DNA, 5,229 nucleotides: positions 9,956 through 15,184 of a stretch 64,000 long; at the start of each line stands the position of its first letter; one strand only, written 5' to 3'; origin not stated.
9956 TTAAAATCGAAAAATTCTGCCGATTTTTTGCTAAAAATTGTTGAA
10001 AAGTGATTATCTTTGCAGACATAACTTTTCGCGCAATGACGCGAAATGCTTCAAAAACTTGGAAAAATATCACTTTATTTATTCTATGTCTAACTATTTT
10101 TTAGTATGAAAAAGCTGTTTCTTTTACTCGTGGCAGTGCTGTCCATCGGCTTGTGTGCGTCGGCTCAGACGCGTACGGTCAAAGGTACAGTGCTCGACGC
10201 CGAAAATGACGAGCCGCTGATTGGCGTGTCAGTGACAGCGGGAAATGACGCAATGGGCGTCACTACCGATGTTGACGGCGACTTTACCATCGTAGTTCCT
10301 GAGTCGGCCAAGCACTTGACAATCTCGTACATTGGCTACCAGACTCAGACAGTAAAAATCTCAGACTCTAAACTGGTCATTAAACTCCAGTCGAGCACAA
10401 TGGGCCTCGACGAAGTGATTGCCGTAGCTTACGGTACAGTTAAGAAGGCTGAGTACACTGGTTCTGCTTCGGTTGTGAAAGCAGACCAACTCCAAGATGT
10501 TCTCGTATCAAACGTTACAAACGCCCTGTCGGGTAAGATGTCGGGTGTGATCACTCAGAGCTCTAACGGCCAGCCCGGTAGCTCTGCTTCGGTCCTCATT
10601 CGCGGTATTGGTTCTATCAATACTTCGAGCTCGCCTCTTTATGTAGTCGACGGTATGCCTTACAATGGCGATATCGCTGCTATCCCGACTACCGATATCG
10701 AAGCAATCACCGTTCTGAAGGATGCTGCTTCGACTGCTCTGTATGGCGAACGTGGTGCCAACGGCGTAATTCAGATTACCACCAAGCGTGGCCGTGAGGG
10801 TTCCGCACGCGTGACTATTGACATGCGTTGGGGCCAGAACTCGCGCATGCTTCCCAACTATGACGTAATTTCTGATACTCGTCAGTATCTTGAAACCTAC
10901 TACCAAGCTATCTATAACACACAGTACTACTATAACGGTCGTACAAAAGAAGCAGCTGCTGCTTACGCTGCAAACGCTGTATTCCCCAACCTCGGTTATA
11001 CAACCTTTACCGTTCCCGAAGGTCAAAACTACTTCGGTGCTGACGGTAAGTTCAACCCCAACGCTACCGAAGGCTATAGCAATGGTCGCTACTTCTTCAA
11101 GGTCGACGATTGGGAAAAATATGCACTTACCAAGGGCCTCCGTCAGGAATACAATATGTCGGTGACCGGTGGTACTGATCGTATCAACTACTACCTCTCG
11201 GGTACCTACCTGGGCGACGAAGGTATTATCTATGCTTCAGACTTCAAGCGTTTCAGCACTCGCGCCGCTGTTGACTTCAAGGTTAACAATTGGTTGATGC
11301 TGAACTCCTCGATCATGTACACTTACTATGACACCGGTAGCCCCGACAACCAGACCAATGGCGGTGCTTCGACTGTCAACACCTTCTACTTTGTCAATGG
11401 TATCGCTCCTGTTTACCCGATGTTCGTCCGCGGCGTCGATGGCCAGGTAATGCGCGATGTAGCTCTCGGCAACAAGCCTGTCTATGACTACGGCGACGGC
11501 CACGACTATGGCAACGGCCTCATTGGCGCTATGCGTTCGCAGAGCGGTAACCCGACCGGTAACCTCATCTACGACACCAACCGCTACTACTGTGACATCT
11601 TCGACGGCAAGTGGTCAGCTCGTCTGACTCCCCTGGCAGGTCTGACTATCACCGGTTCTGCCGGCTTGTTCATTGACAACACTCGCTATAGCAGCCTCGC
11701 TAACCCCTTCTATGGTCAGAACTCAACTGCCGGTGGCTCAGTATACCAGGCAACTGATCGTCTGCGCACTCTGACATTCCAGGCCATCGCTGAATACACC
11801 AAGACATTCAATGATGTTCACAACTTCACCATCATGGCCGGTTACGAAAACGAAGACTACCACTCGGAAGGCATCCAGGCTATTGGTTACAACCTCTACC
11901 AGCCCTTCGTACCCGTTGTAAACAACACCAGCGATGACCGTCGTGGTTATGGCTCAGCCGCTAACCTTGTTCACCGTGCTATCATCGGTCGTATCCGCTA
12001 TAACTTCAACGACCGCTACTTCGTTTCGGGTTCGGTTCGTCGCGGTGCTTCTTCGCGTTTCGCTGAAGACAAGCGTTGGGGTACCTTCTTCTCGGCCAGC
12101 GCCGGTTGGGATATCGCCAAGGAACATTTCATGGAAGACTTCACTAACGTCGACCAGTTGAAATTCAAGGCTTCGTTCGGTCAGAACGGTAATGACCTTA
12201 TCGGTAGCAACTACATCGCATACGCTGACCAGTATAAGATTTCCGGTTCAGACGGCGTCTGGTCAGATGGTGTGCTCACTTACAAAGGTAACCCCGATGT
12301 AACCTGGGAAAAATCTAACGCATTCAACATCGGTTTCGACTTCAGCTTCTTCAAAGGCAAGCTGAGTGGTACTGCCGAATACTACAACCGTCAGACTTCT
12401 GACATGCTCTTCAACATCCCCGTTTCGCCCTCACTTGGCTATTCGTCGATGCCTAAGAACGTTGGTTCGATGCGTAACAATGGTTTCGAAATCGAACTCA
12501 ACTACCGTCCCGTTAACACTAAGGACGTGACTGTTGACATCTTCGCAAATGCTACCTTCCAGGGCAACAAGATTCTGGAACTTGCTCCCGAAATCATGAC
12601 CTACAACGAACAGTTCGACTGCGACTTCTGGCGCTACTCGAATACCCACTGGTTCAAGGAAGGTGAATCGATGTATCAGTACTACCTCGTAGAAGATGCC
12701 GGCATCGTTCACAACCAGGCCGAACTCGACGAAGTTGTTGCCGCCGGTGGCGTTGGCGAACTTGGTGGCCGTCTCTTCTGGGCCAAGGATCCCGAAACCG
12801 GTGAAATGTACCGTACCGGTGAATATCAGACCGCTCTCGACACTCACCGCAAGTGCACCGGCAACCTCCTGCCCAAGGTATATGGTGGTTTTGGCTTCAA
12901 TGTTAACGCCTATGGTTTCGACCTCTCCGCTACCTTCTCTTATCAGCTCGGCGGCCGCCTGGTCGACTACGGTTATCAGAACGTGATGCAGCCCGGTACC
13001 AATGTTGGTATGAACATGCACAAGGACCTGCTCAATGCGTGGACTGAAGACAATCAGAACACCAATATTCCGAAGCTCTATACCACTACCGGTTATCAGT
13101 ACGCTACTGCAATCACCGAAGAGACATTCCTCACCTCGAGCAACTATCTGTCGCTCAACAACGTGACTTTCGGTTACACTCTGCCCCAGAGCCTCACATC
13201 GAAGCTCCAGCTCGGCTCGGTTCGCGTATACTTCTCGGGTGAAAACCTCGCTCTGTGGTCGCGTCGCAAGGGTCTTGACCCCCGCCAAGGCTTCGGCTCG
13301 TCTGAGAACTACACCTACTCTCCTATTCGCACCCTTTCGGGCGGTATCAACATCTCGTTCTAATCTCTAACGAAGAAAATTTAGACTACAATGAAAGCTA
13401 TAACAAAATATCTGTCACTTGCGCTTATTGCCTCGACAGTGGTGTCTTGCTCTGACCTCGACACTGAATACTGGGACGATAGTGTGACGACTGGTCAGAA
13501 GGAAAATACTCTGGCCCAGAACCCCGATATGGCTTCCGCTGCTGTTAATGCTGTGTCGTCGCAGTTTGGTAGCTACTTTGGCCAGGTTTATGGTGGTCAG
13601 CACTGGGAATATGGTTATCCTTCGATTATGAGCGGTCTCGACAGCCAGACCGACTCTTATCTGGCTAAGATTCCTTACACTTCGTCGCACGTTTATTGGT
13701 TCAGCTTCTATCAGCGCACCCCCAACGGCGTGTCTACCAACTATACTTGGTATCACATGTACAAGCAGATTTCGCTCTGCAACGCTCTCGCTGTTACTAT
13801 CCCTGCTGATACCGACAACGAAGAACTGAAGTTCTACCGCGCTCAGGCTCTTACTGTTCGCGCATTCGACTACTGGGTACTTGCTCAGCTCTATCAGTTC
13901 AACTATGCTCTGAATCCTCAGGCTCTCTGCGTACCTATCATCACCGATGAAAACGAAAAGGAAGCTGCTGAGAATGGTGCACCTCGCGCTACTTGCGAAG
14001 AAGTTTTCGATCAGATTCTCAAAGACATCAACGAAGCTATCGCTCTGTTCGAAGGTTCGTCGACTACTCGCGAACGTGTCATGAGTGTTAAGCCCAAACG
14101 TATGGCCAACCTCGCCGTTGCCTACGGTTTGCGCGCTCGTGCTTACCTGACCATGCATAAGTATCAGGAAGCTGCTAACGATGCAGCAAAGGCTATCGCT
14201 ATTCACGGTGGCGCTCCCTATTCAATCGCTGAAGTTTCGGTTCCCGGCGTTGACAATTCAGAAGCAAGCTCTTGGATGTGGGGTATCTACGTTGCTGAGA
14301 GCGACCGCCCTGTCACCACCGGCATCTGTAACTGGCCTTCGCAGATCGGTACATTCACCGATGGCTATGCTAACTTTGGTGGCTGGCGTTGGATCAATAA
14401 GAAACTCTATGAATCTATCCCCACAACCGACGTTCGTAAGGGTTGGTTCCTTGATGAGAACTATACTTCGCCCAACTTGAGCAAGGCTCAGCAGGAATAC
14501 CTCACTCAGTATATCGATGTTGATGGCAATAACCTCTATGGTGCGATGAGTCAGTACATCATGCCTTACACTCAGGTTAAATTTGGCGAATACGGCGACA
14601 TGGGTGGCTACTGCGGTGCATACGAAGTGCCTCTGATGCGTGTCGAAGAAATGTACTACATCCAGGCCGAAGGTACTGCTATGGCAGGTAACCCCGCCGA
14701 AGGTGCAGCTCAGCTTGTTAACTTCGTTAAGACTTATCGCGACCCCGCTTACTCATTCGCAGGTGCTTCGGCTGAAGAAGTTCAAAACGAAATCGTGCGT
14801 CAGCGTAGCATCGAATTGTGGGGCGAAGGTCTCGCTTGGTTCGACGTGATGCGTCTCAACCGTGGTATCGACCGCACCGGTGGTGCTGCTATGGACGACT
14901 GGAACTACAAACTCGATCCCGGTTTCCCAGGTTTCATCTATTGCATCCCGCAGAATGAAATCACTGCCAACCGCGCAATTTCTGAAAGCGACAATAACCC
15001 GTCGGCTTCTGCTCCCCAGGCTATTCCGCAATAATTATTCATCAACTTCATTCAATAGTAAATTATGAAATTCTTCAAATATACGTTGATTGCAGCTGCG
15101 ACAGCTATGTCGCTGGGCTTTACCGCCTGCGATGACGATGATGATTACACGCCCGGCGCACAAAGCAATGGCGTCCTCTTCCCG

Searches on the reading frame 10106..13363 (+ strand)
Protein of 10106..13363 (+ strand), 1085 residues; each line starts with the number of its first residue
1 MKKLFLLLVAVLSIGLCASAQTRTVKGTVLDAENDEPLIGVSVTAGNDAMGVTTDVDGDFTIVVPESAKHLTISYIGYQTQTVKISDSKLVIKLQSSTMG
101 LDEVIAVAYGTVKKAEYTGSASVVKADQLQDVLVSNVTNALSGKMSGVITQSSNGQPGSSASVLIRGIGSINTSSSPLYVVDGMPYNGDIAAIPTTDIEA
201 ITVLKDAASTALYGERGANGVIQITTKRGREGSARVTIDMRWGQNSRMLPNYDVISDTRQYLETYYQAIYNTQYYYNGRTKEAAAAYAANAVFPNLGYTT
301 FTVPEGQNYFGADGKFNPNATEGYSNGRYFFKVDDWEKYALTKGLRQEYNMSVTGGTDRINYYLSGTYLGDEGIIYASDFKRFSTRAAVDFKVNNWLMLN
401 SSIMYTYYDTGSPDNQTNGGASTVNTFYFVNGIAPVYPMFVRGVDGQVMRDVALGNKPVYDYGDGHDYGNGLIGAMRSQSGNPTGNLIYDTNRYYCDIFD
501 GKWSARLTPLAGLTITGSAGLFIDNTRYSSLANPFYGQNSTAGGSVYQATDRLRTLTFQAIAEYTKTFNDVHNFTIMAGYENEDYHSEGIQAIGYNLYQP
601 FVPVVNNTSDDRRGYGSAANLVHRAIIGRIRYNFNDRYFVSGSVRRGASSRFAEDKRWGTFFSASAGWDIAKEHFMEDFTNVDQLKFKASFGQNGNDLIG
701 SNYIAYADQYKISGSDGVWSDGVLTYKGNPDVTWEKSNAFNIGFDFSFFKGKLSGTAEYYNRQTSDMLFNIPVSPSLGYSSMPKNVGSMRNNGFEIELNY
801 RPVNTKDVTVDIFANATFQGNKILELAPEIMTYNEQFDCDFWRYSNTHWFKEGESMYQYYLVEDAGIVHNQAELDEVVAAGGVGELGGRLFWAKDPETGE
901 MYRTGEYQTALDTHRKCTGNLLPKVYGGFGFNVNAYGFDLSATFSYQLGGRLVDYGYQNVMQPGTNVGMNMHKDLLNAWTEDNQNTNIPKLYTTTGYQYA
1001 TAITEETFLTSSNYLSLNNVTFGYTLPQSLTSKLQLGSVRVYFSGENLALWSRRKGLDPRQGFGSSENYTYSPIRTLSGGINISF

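Call 45: search_protein_families(library=pfam, proteins=[window:10106-13363:+])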
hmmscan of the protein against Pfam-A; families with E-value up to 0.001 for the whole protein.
window:10106-13363:+ (1085 aa): 5 families
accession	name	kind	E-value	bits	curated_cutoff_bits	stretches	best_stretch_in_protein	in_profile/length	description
PF07715.20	Plug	-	6.6e-21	75.3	23.9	1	114-221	2-107/107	TonB-dependent Receptor Plug Domain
PF00593.30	TonB_dep_Rec_b-barrel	-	6.9e-19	69.5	27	1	460-818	22-347/436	TonB dependent receptor-like, beta-barrel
PF13715.12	CarbopepD_reg_2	-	8.1e-17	61.5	32.2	1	25-105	1-87/88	CarboxypepD_reg-like domain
PF13620.12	CarboxypepD_reg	-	4.2e-12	46.7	32.3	1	24-84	1-65/82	Carboxypeptidase regulatory-like domain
PF23591.1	CILP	-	0.00019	21.8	27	1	22-83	4-64/90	Cartilage intermediate layer protein 1-like domain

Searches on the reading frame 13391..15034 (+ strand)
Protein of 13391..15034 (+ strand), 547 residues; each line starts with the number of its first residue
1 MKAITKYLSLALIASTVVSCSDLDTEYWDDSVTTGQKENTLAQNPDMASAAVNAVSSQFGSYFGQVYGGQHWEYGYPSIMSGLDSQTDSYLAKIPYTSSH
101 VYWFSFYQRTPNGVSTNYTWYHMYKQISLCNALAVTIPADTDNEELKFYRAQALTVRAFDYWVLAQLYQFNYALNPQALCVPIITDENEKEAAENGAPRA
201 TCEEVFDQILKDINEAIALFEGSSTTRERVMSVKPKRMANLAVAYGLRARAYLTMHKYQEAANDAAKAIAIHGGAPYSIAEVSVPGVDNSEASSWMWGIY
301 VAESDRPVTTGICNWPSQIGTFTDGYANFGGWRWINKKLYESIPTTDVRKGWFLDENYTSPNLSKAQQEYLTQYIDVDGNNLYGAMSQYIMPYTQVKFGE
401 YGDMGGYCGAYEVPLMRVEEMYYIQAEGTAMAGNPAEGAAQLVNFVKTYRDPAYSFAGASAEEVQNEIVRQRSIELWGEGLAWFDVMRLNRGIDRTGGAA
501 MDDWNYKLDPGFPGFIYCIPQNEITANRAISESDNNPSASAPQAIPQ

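Call 45: search_protein_families(library=pfam, proteins=[window:13391-15034:+])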
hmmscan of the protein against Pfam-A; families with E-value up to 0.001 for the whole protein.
window:13391-15034:+ (547 aa): 2 families
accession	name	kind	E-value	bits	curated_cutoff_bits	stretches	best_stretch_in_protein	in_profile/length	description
PF14322.12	SusD-like_3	-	9.4e-17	62.3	27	1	98-253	56-191/191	Starch-binding associating with outer membrane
PF07980.17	SusD_RagB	-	3.5e-12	47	23.1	1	385-531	128-292/297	SusD family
